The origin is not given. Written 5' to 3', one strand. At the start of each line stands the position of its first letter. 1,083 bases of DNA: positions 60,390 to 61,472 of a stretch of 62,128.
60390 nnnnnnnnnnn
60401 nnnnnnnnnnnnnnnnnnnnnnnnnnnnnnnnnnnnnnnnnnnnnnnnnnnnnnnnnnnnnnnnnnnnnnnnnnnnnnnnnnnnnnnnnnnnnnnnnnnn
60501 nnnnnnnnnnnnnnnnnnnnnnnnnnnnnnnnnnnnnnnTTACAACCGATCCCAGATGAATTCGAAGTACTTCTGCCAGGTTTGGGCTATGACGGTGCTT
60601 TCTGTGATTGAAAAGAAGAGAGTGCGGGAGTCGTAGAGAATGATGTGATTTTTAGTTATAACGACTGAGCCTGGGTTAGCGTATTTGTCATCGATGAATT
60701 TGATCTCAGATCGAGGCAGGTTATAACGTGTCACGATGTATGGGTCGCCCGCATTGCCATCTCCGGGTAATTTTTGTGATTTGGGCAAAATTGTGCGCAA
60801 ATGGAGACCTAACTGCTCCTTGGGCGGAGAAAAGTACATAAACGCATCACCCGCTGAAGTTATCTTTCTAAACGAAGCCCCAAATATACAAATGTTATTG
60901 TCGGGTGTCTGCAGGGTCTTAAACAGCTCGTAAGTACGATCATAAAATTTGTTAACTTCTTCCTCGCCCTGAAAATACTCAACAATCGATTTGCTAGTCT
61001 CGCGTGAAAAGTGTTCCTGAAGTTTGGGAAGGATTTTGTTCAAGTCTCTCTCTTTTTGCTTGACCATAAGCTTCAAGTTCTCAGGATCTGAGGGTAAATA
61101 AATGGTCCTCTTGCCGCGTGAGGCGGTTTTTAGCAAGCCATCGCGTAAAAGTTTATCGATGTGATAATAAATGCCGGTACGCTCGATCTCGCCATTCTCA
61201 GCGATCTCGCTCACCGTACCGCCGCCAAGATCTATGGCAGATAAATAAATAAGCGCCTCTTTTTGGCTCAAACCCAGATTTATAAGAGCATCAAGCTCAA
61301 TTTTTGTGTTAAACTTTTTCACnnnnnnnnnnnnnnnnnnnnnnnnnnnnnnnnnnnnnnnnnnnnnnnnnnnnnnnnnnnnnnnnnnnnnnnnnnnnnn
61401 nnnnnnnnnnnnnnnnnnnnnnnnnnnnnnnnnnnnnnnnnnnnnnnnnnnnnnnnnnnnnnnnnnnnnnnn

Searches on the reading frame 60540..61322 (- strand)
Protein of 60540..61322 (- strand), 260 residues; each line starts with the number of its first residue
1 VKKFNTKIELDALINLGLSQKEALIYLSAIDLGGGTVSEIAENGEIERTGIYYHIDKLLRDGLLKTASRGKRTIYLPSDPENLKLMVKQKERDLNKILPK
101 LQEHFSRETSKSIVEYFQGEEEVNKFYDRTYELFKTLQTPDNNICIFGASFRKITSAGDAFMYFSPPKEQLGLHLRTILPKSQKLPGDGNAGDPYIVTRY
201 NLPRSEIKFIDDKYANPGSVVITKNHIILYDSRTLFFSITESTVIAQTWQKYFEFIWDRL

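Call 10: search_protein_families(library=pfam, proteins=[window:60540-61322:-], max_evalue=0.01)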
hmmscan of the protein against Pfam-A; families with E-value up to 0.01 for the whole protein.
window:60540-61322:- (260 aa): 3 families
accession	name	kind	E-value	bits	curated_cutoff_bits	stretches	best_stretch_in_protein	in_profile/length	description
PF01978.25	TrmB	-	6.5e-09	36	25.6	1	15-81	3-68/68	Sugar-specific transcriptional regulator TrmB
PF12840.13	HTH_20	-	0.00018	21.8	27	1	33-66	17-50/51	Helix-turn-helix domain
PF13463.12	HTH_27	-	0.0034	18.1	22.2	0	18-72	1-59/68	Winged helix DNA-binding domain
